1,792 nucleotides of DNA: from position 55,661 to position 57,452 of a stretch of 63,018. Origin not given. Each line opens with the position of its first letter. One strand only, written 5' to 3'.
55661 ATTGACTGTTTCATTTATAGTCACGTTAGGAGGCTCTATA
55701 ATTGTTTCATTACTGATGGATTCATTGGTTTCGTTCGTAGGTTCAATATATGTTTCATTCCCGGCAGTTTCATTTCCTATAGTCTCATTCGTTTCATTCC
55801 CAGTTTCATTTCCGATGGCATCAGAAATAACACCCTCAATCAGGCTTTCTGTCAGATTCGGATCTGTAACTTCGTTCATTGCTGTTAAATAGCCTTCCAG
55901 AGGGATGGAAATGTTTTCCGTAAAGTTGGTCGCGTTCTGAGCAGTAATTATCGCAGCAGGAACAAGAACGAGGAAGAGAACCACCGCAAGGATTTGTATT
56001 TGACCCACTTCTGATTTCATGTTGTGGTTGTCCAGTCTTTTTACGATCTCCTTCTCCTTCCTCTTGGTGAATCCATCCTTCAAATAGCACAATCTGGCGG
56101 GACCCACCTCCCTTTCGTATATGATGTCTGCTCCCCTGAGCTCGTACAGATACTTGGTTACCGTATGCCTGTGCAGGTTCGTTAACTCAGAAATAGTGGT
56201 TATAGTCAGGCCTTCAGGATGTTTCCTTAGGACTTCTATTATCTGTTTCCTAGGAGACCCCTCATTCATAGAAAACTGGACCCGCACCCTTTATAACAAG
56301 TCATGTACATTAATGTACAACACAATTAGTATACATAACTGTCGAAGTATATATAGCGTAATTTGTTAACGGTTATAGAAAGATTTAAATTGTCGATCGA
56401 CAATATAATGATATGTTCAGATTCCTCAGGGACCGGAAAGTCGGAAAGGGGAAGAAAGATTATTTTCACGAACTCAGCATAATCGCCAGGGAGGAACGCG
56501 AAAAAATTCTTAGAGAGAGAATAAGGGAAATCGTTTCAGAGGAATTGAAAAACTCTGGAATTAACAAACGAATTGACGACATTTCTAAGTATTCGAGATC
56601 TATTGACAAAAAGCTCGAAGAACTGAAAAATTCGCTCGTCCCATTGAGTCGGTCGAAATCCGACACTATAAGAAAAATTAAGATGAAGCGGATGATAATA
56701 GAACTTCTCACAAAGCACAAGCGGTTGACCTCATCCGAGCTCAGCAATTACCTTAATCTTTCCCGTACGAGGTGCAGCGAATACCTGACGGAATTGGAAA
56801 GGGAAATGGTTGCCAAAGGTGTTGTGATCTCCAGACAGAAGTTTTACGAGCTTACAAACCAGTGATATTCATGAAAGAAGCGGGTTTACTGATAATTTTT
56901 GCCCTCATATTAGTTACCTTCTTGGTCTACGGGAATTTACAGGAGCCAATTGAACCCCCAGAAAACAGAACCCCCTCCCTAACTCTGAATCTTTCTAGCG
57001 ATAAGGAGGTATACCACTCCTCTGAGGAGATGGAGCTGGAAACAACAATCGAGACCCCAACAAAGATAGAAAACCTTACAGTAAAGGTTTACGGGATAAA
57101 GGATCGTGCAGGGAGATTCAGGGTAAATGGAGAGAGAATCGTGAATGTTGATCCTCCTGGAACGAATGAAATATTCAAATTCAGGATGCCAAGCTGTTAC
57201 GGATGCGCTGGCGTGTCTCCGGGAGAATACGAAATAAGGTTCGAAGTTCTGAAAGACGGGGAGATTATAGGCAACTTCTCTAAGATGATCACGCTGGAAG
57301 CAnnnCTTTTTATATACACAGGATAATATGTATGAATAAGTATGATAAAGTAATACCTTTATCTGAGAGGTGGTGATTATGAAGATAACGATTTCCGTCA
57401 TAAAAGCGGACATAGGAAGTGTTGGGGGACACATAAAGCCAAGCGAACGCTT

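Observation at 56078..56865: Membrane-tethered wHTH on the giant protein, a paralogous soluble wHTH gene transcribed divergently, and two perfect 16-bp palindromes between them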

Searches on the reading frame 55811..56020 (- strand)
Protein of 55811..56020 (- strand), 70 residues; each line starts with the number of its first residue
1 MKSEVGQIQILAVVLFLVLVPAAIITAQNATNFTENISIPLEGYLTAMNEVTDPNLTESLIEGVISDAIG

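Call 71: search_protein_families(library=pfam, proteins=[window:55811-56020:-], max_evalue=10)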
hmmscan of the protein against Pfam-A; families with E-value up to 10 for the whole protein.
seq(70 aa): 1 family
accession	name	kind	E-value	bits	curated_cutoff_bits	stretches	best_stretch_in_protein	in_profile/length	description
PF13800.11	Sigma_reg_N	-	0.15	12.8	26.3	1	8-56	13-61/91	Sigma factor regulator N-terminal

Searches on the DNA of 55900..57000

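Call 37: search_rna_families(source=window, start=55900, end=57000, threshold=evalue, max_evalue=1)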
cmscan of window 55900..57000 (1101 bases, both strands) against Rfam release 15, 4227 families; matches with E-value up to 1: 0.
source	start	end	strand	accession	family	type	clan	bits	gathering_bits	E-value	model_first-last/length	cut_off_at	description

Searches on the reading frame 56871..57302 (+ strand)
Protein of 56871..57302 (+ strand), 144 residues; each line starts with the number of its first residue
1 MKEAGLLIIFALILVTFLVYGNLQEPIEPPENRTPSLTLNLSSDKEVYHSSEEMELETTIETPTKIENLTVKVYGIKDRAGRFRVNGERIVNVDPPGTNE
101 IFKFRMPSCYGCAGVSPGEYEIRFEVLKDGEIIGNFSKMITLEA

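Call 12: search_protein_families(library=pfam, proteins=[window:56871-57302:+], max_evalue=0.1)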
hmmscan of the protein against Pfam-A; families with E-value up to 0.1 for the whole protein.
window:56871-57302:+ (144 aa): 0 families

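Call 32: search_protein_families(library=ncbifam, proteins=[window:56871-57302:+], max_evalue=0.01)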
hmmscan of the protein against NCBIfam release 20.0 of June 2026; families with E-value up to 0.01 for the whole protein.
window:56871-57302:+ (144 aa): 0 families
